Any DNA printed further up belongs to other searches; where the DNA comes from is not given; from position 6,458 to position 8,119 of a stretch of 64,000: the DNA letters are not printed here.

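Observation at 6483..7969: Element-encoded sigma54 activator with no input domain, directly upstream of a -24/-12 promoter for the excision/replication operon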

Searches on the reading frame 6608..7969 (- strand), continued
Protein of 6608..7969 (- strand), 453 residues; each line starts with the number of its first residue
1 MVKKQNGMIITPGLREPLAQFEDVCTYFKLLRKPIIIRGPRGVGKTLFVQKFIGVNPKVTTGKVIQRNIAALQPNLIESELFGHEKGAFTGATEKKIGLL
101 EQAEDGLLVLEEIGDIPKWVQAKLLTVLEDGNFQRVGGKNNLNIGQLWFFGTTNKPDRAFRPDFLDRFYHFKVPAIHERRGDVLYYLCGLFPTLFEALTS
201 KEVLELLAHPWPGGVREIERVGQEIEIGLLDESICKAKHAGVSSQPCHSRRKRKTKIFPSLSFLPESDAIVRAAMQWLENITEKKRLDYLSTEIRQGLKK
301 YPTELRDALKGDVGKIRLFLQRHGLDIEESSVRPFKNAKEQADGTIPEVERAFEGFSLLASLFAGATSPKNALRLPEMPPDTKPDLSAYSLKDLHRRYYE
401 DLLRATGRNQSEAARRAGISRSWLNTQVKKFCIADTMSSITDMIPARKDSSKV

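Call 11: find_encoding_contigs(protein=P0002, flank=6000, max_places=4)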
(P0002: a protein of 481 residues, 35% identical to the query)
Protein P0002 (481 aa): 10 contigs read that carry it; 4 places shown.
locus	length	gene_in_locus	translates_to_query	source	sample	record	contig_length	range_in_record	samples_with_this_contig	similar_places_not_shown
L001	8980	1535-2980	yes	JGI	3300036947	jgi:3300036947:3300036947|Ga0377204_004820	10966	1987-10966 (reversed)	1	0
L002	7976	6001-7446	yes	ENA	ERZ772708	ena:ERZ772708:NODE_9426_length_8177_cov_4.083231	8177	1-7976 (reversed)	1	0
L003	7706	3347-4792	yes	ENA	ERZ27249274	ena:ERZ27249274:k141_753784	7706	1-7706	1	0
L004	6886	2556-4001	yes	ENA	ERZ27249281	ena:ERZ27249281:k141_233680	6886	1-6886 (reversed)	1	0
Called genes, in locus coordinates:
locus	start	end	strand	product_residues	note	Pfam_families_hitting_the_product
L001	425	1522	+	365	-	PF00589:Phage_integrase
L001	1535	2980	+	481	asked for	PF00158:Sigma54_activat, PF07728:AAA_5, PF25601:AAA_lid_14 (faint)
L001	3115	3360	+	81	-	-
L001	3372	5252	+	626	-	PF12965:DUF3854, PF13481:AAA_25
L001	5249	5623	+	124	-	-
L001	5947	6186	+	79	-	-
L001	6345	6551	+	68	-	-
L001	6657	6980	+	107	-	PF05119:Terminase_4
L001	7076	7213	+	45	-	-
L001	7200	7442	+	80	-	-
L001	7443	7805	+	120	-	PF00196:GerE, PF08281:Sigma70_r4_2 (weak), PF13384:HTH_23 (weak)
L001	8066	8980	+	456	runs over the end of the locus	PF05065:Phage_capsid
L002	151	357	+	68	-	-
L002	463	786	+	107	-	PF05119:Terminase_4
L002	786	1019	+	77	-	-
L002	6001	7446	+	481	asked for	PF00158:Sigma54_activat, PF07728:AAA_5, PF25601:AAA_lid_14 (faint)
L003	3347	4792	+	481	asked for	PF00158:Sigma54_activat, PF07728:AAA_5, PF25601:AAA_lid_14 (faint)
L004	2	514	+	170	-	?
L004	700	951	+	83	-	-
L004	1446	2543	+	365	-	PF00589:Phage_integrase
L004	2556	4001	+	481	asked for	PF00158:Sigma54_activat, PF07728:AAA_5, PF25601:AAA_lid_14 (faint)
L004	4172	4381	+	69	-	-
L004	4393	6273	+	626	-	PF12965:DUF3854, PF13481:AAA_25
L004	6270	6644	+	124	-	-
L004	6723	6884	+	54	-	?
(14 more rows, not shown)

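Call 12: find_encoding_contigs(protein=P0020, flank=6000, max_places=3)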
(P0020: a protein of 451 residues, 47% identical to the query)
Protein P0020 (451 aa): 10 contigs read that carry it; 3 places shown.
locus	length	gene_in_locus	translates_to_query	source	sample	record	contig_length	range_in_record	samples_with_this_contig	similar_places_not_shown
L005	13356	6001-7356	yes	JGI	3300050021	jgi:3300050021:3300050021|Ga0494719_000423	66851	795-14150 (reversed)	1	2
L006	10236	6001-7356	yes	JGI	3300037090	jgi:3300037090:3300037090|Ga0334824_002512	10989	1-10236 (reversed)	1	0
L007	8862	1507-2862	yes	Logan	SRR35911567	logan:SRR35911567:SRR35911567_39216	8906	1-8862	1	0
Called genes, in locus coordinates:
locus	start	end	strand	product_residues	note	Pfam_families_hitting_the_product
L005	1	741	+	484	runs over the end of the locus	PF02310:B12-binding, PF04055:Radical_SAM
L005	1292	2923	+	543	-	-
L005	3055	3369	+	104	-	-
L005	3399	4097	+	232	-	PF01553:Acyltransferase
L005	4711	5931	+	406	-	PF00589:Phage_integrase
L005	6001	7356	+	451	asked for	PF00158:Sigma54_activat, PF07728:AAA_5 (weak)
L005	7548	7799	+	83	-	-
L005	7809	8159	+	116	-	-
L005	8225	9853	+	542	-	PF09250:Prim-Pol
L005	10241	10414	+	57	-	-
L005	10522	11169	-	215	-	-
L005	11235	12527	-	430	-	PF00515:TPR_1 (weak), PF07719:TPR_2 (weak), PF13181:TPR_8 (faint), PF13371:TPR_9 (faint), PF13414:TPR_11, PF13432:TPR_16 (weak), PF00515:TPR_1, PF07719:TPR_2 (weak), +3 more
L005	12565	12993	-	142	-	-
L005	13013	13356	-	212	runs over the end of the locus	PF07894:SACK1 (faint), PF13091:PLDc_2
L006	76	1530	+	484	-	PF02310:B12-binding, PF04055:Radical_SAM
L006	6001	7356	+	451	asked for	PF00158:Sigma54_activat, PF07728:AAA_5 (weak)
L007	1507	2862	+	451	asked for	PF00158:Sigma54_activat, PF07728:AAA_5 (weak)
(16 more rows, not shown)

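Call 18: find_related_loci(query=A1, collection=viral_contigs, flank=6000)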
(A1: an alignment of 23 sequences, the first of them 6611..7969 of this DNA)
Query A1 (453 aa) in viral_contigs; peptide patterns used: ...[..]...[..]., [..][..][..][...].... (x = any residue, [..] = any of these).
162 stretches matched a pattern; 150 encode a relative of the query (tblastn E <= 1e-3); the best 80 are kept; 80 distinct loci.
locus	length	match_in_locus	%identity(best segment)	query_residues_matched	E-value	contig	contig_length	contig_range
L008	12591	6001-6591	38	34-227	3e-31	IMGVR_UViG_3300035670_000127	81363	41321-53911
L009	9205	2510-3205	34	2-227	3e-29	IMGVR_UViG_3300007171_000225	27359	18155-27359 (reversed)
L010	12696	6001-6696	34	2-227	3e-29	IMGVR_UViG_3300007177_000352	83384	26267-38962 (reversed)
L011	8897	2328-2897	37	35-219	2e-27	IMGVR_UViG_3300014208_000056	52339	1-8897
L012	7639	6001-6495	42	25-184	2e-27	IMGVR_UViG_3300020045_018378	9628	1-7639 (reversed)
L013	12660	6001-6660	33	34-236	2e-26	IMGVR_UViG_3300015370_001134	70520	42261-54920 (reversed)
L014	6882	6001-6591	34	35-218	4e-26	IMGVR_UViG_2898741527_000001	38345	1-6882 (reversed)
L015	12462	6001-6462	38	31-183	3e-25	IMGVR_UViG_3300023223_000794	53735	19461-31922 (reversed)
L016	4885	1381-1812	42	31-173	3e-25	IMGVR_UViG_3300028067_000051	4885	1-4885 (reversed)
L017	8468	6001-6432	42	31-173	3e-25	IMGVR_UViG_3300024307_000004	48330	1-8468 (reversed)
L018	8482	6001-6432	42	31-173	3e-25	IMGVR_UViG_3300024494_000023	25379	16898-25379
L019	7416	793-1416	36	29-221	7e-25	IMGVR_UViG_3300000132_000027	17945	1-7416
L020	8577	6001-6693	33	7-221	7e-25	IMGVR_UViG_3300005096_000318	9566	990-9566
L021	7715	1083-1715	34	31-228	6e-25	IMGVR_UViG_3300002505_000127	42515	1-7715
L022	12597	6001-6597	35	34-219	9e-25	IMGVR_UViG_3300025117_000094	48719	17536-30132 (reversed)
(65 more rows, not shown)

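Call 19: find_encoding_contigs(protein=P0011, flank=6000, max_places=2)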
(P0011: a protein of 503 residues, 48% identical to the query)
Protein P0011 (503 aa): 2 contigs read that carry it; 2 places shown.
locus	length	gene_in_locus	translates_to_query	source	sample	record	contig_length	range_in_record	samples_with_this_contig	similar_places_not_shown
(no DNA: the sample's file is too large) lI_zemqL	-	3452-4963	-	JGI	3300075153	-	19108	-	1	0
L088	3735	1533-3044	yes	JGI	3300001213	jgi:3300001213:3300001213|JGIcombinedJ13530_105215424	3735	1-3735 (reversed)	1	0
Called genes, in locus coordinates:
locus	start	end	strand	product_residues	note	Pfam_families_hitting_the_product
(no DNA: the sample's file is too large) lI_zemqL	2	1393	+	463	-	?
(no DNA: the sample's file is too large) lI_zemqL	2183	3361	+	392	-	PF00589:Phage_integrase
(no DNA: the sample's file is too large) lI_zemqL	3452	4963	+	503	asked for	PF00158:Sigma54_activat, PF07728:AAA_5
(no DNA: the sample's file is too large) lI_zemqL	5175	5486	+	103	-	-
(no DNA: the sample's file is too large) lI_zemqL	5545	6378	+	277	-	PF13479:AAA_24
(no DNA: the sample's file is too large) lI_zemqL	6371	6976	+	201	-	-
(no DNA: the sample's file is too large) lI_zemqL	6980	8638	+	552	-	PF00270:DEAD, PF04851:ResIII, PF18766:SWI2_SNF2 (weak), PF00271:Helicase_C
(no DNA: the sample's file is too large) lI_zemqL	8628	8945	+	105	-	-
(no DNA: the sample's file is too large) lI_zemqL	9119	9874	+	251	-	-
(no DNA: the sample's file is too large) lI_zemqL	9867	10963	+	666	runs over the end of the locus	PF13362:Toprim_3 (weak), PF13481:AAA_25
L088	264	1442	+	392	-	PF00589:Phage_integrase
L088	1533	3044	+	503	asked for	PF00158:Sigma54_activat, PF07728:AAA_5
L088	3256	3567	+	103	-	-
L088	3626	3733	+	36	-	?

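Call 20: find_encoding_contigs(protein=P0007, flank=6000, max_places=2)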
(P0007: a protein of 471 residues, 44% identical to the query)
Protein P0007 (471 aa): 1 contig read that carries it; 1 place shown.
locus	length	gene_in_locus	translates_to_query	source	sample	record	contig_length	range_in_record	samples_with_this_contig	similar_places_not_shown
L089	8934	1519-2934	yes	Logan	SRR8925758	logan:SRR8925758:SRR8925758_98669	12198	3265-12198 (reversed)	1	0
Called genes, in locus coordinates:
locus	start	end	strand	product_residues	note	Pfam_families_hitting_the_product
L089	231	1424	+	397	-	PF24624:Int_N (weak), PF00589:Phage_integrase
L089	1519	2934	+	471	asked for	PF00158:Sigma54_activat, PF07728:AAA_5, PF02954:HTH_8 (weak)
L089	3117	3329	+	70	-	-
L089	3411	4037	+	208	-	PF01672:Plasmid_parti_N (weak)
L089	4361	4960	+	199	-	-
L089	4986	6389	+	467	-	PF00270:DEAD, PF04851:ResIII, PF00271:Helicase_C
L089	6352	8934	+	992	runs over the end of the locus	-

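Call 21: find_encoding_contigs(protein=P0016, flank=6000, max_places=2)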
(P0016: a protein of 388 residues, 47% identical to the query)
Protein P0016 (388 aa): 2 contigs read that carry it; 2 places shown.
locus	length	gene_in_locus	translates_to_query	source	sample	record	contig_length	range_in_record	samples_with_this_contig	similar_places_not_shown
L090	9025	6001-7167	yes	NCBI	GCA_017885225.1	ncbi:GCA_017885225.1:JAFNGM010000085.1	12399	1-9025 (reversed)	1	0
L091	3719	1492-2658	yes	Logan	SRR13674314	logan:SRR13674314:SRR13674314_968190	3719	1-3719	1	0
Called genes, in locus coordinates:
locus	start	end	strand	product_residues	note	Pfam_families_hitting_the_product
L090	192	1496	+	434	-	PF02310:B12-binding, PF04055:Radical_SAM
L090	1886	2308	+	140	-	PF08269:dCache_2, PF17200:sCache_2, PF17201:Cache_3-Cache_2 (weak)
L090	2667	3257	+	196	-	PF09997:DUF2238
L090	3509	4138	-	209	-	PF25182:NonGDSL (weak), PF00657:Lipase_GDSL, PF13472:Lipase_GDSL_2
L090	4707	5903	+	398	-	PF00589:Phage_integrase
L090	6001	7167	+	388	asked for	PF00158:Sigma54_activat, PF07728:AAA_5 (faint), PF02954:HTH_8 (weak)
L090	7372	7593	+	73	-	PF12728:HTH_17 (weak)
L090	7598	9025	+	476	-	?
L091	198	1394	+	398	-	PF00589:Phage_integrase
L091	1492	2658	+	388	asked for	PF00158:Sigma54_activat, PF07728:AAA_5 (faint), PF02954:HTH_8 (weak)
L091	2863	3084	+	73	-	PF12728:HTH_17 (weak)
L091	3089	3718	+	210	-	?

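Call 22: find_encoding_contigs(protein=P0024, flank=6000, max_places=2)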
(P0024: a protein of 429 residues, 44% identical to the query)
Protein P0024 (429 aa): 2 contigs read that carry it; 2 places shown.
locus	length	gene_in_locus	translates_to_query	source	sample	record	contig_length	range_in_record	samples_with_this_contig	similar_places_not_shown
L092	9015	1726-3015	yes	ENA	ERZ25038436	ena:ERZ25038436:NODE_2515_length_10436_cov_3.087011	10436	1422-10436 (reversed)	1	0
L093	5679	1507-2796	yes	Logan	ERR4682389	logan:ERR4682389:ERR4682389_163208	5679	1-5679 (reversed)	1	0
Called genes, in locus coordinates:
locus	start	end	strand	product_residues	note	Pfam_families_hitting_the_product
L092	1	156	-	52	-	?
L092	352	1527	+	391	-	PF00589:Phage_integrase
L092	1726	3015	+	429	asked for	PF00158:Sigma54_activat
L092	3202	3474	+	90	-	PF12728:HTH_17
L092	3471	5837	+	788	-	-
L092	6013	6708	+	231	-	-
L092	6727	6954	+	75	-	-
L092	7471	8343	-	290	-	PF01844:HNH (weak), PF14279:HNH_5 (weak)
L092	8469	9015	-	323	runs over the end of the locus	-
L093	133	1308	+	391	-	PF00589:Phage_integrase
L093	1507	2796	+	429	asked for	PF00158:Sigma54_activat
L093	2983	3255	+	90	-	PF12728:HTH_17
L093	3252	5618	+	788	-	-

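Call 36: search_protein_families(library=phrogs, proteins=[window:6608-7969:-], max_evalue=0.001)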
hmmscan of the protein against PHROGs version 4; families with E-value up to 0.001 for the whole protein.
window:6608-7969:- (453 aa): 1 family
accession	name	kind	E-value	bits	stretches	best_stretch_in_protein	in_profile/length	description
phrog_7998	-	unknown function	1.9e-23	84.2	1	32-224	40-230/339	-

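Call 51: predict_structure(alignment_id=A1)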
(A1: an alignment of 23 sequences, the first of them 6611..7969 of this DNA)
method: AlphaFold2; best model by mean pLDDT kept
length: 453 residues; sequences in the alignment: 23
mean_pLDDT: 82.9   pTM: 0.72
mean pLDDT of the five models: 82.9, 81.2, 80.3, 80.1, 79.9
residues with pLDDT >= 90: 248; 70-90: 103; 50-70: 60; < 50: 42
segments of 3 or more residues with pLDDT < 50: 1-5, 248-257, 259-263, 381-383, 436-453
pLDDT, mean of each block of 10 residues (from residue 1): 61 94 87 93 93 79 93 96 96 96 95 98 96 96 93 97 96 95 95 92 91 91 85 79 55 46 55 72 64 58 65 81 87 90 91 91 86 72 62 90 91 96 94 63 45 40
secondary structure, 60 per line:
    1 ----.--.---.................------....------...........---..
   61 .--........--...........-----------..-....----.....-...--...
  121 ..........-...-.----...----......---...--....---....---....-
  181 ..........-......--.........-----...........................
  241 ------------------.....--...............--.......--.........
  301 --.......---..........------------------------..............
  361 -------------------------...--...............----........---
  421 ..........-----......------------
elements in order: H12-28 E35-38 H45-55 E64-68 H74-82 H99-102 E107-111 H118-130 E132-134 E141-143 E148-153 H162-165 E169-172 H176-179 H181-190 H192-197 H200-208 H214-240 H259-263 H266-280 H283-289 H292-300 H303-309 H313-322 H347-360 H391-405 H410-417 H421-430 H436-441

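Call 54: fold_search(model_id=the predicted structure, library=pdb)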
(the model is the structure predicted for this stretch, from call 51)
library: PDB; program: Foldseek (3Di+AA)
matches with E <= 10: 1677; with E <= 0.001: 689
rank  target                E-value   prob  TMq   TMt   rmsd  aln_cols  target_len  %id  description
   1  1ny5_B                3.2e-16  1.00  0.40  0.47   4.7       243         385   28  Crystal structure of sigm54 activator (AAA+ ATPase) in the inactive state (released 2003-11-11)
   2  4lzz_W                1.7e-15  1.00  0.42  0.71   3.6       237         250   29  Nucleotide-induced asymmetry within atpase activator ring drives s54-RNAP interaction and ATP hydrolysis (released 2013-12-04)
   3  4qht_C                1.9e-15  1.00  0.42  0.74   4.2       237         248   30  Crystal structure of AAA+/ sigma 54 activator domain of the flagellar regulatory protein FlrC from Vibrio cholerae in  (released 2014-07-16)
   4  4qhs_B                2.1e-15  1.00  0.42  0.76   3.5       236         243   30  Crystal structure of AAA+sigma 54 activator domain of the flagellar regulatory protein FlrC of Vibrio cholerae in nucl (released 2014-07-16)
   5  1ny5_A                2.5e-15  1.00  0.41  0.48   3.9       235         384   29  Crystal structure of sigm54 activator (AAA+ ATPase) in the inactive state (released 2003-11-11)
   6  6luf_A                2.7e-15  1.00  0.41  0.72   4.4       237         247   29  Trans-acting mutant Y290A of the central AAA+ domain of the flagellar regulatory protein FlrC (released 2020-03-18)
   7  6luf_C                3.0e-15  1.00  0.42  0.74   4.4       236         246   30  Trans-acting mutant Y290A of the central AAA+ domain of the flagellar regulatory protein FlrC (released 2020-03-18)
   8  6jdi                  4.0e-15  1.00  0.40  0.70   4.0       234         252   29  Central domain of FleQ H287N mutant in complex with ATPgS and Mg (released 2019-11-27)
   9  6lua_D                6.8e-15  1.00  0.42  0.74   4.0       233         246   30  Cis-mutant R349A of the central AAA+ domain of the flagellar regulatory protein FlrC (released 2020-03-18)
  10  1ny6_A                6.8e-15  1.00  0.41  0.72   3.2       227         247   31  Crystal structure of sigm54 activator (AAA+ ATPase) in the active state (released 2003-11-11)
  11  4qht_A                7.9e-15  1.00  0.42  0.74   4.3       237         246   30  Crystal structure of AAA+/ sigma 54 activator domain of the flagellar regulatory protein FlrC from Vibrio cholerae in  (released 2014-07-16)
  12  5m7o_A                9.2e-15  1.00  0.41  0.41  15.2       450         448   20  Crystal structure of NtrX from Brucella abortus processed with the CrystalDirect automated mounting and cryo-cooling t (released 2017-01-25)
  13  5m7p_A                1.3e-14  1.00  0.42  0.43  16.3       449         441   18  Crystal structure of NtrX from Brucella abortus in complex with ADP processed with the CrystalDirect automated mountin (released 2017-01-25)
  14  3m0e_A                1.5e-14  1.00  0.41  0.71   3.7       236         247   29  Crystal structure of the ATP-bound state of Walker B mutant of NtrC1 ATPase domain (released 2010-11-03)
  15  1ny6_B                1.6e-14  1.00  0.42  0.75   3.1       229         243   30  Crystal structure of sigm54 activator (AAA+ ATPase) in the active state (released 2003-11-11)
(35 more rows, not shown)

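Call 55: search_protein_representatives(alignment_id=A1)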
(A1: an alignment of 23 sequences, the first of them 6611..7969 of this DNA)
Query: 23 sequences, 452 profile positions. Proteins with E-value up to 0.001 (for the whole library): 153585; up to 1e-10: 117441; up to 1e-30: 69124. The best 150 are listed.
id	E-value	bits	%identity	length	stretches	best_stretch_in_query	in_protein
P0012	1.5e-167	575.0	-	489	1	9-449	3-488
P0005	2.2e-161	554.7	-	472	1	3-450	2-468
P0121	6.5e-158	543.3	-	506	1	7-447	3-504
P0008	2.8e-150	518.1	-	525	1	3-446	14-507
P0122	6.5e-149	513.6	-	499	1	7-450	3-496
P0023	2.8e-147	508.2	-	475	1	1-451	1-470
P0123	6.5e-146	503.7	-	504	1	4-449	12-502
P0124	8.5e-146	503.3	-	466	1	2-445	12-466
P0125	1.2e-142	493.0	-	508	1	5-449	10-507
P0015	7.5e-141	487.0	-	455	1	3-450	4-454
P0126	5.3e-138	477.6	-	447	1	3-449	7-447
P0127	8.1e-138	477.0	-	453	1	4-451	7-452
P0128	2.1e-137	475.7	-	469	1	4-451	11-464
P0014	5.2e-137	474.4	-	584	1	2-451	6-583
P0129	3.8e-135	468.2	-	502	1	4-450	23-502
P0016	2.6e-118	412.7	-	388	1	1-449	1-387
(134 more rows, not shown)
